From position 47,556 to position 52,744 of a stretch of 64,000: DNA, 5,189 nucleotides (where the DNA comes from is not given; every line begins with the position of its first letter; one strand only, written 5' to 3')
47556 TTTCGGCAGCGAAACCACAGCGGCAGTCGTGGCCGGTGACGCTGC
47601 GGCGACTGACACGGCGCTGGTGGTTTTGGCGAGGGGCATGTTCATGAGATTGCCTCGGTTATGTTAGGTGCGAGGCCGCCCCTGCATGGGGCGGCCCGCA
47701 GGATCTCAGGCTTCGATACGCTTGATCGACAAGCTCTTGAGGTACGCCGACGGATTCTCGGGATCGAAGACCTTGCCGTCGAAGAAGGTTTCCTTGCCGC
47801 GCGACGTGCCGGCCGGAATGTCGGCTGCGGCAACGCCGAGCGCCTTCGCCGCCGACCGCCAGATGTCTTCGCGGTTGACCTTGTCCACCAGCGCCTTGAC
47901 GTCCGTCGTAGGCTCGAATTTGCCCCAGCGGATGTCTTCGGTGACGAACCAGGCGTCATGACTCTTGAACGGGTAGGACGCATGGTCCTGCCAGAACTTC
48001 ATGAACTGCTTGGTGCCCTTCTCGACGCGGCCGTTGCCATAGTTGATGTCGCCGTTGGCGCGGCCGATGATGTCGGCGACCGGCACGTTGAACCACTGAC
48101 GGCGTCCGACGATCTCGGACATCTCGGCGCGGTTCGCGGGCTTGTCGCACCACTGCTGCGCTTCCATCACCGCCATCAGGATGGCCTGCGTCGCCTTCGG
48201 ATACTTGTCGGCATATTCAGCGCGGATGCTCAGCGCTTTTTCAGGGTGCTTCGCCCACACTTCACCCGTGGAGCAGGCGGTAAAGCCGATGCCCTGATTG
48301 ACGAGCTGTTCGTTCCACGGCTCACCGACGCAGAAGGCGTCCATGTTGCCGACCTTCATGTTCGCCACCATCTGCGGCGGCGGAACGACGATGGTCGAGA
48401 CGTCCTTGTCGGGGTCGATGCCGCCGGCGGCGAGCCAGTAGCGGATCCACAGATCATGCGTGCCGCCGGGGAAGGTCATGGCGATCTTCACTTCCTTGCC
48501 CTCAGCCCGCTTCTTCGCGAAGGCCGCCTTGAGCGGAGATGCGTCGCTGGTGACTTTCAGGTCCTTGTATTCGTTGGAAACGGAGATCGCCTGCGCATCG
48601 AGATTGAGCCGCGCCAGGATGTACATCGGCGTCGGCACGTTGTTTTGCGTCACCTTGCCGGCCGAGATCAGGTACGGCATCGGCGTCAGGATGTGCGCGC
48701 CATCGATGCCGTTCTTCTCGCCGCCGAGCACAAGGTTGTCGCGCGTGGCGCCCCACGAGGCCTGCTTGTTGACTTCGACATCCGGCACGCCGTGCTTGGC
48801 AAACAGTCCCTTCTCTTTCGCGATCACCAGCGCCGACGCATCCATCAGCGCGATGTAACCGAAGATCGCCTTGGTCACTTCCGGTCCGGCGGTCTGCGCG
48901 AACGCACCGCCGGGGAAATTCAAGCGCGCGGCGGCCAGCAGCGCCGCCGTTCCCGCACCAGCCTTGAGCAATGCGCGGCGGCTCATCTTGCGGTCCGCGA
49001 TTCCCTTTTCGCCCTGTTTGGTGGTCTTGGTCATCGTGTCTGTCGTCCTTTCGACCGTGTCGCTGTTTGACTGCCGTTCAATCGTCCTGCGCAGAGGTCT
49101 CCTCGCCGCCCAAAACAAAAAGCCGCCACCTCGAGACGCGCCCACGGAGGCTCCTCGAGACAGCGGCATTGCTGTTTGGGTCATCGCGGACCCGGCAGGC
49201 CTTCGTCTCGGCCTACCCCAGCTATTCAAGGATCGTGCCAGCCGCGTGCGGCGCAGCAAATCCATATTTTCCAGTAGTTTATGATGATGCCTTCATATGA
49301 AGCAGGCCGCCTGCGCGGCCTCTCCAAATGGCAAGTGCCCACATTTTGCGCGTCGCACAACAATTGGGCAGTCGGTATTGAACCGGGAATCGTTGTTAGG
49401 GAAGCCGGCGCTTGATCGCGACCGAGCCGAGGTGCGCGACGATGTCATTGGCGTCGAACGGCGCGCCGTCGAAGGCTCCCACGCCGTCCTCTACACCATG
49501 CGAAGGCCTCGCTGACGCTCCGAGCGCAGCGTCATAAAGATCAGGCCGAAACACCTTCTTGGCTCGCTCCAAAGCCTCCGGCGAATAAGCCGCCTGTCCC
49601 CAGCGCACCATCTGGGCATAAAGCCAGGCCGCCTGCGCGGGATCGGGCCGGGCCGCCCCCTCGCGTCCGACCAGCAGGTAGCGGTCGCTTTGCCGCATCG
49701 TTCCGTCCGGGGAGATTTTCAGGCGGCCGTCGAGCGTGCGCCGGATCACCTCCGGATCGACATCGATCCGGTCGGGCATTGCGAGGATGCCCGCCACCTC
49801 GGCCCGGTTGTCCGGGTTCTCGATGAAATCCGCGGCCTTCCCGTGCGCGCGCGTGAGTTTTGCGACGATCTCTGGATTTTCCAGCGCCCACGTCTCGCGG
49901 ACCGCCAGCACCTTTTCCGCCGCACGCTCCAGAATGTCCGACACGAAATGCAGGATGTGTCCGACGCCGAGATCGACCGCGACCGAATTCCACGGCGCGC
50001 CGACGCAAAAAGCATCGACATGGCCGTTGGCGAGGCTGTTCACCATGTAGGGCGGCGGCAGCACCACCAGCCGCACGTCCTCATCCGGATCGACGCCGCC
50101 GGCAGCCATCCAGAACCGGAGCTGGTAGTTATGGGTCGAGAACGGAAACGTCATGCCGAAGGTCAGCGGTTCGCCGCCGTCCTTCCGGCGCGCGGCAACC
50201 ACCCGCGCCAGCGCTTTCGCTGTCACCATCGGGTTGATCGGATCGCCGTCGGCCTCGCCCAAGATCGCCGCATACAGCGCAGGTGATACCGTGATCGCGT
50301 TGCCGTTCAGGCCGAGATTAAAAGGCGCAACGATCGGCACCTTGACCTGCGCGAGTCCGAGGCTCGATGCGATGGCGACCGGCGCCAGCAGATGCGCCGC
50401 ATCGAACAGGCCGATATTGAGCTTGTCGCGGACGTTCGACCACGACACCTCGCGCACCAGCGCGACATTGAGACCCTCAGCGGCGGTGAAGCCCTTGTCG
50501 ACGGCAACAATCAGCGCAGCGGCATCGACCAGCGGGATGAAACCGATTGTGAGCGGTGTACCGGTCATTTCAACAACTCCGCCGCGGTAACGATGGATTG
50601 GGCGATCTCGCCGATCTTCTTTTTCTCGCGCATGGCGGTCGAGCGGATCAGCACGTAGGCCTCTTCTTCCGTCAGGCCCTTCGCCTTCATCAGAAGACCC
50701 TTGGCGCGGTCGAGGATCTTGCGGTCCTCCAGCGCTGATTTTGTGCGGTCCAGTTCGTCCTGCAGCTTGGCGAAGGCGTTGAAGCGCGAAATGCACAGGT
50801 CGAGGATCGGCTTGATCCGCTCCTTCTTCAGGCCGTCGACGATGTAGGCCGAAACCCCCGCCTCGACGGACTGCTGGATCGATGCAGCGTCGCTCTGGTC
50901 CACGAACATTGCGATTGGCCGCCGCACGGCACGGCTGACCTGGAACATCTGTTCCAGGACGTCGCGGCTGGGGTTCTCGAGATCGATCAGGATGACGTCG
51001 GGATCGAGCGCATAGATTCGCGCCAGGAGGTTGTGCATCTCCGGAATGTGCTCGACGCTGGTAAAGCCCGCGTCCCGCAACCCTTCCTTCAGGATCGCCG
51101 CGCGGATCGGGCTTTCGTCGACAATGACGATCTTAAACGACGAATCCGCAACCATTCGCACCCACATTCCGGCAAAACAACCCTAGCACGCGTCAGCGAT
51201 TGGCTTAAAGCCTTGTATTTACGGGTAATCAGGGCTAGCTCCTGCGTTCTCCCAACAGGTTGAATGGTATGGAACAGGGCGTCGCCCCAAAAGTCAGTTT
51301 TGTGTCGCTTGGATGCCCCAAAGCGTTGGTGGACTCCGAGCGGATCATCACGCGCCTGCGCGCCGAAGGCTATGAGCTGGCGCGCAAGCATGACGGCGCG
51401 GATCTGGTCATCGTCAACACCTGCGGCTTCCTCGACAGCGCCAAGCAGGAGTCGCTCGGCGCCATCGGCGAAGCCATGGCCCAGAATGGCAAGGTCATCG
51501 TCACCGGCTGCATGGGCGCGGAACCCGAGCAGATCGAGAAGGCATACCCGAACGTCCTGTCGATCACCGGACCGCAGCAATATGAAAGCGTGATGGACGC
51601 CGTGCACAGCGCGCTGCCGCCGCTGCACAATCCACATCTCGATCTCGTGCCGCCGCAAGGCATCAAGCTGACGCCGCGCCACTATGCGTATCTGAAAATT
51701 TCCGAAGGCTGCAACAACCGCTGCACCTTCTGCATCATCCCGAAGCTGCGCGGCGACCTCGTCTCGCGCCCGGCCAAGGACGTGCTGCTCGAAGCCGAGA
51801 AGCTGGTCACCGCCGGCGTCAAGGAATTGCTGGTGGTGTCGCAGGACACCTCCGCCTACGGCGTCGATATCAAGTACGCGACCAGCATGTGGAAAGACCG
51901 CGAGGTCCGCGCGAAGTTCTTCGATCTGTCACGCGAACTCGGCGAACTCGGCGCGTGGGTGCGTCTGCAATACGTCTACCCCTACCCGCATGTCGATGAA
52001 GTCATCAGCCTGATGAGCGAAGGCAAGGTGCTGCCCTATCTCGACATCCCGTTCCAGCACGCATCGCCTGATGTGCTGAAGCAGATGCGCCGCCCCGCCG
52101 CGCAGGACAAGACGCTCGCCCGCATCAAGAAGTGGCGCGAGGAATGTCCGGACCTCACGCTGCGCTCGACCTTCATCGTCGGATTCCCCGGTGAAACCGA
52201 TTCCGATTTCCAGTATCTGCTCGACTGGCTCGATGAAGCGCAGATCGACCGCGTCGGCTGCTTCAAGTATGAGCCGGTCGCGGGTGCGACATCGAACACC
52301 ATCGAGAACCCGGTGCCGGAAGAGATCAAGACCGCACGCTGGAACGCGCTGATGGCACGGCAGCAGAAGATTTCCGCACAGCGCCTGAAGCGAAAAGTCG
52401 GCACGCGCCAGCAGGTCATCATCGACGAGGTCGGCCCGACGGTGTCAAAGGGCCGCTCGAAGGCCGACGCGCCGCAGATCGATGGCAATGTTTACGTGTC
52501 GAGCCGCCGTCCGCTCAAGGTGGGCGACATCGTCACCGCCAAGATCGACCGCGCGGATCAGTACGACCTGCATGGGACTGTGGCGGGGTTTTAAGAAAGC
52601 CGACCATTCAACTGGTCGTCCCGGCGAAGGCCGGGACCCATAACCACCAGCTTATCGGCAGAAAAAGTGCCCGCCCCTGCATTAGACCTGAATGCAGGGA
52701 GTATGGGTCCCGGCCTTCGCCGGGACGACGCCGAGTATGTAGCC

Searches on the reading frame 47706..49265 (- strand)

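Call 66: search_protein_families(library=pfam, proteins=[window:47706-49265:-], max_evalue=0.00001)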
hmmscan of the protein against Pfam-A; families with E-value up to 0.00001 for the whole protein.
window:47706-49265:- (519 aa): 1 family
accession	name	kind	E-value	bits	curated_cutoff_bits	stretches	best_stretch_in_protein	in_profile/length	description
PF13379.11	NMT1_2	-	1.3e-104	350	24.7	1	127-386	2-251/252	NMT1-like family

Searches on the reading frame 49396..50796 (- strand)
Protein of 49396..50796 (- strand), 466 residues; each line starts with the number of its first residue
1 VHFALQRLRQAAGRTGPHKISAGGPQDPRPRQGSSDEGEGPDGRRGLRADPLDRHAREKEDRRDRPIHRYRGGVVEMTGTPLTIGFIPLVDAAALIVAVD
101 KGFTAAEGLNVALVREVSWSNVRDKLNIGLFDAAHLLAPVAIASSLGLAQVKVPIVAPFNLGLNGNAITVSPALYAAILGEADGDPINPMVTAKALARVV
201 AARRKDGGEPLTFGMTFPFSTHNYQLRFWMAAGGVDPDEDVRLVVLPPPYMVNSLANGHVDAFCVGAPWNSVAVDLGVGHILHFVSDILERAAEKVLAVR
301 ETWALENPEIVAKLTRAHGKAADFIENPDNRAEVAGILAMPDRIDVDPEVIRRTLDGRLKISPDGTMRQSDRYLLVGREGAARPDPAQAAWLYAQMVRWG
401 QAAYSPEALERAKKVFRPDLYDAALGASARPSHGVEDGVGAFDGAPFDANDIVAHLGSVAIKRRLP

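Call 66: search_protein_families(library=pfam, proteins=[window:49396-50796:-], max_evalue=0.00001)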
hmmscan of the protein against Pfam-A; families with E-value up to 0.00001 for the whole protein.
window:49396-50796:- (466 aa): 2 families
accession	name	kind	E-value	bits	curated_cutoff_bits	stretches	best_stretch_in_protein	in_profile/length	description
PF13379.11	NMT1_2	-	4.3e-71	240.1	24.7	1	80-339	6-252/252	NMT1-like family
PF09084.16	NMT1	-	2.6e-08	34.5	20.5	0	219-329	101-214/216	NMT1/THI5 like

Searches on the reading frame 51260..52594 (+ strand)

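Call 66: search_protein_families(library=pfam, proteins=[window:51260-52594:+], max_evalue=0.00001)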
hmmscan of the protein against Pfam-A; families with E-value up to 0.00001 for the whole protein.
window:51260-52594:+ (444 aa): 3 families
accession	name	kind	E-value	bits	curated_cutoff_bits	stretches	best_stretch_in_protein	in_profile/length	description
PF04055.27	Radical_SAM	-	1.8e-24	87.3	29.5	1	146-324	2-166/166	Radical SAM superfamily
PF00919.26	UPF0004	-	1.5e-20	73.5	27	1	11-101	1-95/98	Uncharacterized protein family UPF0004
PF18693.7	TRAM_2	-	2.8e-17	63.1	27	1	380-441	1-62/63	TRAM domain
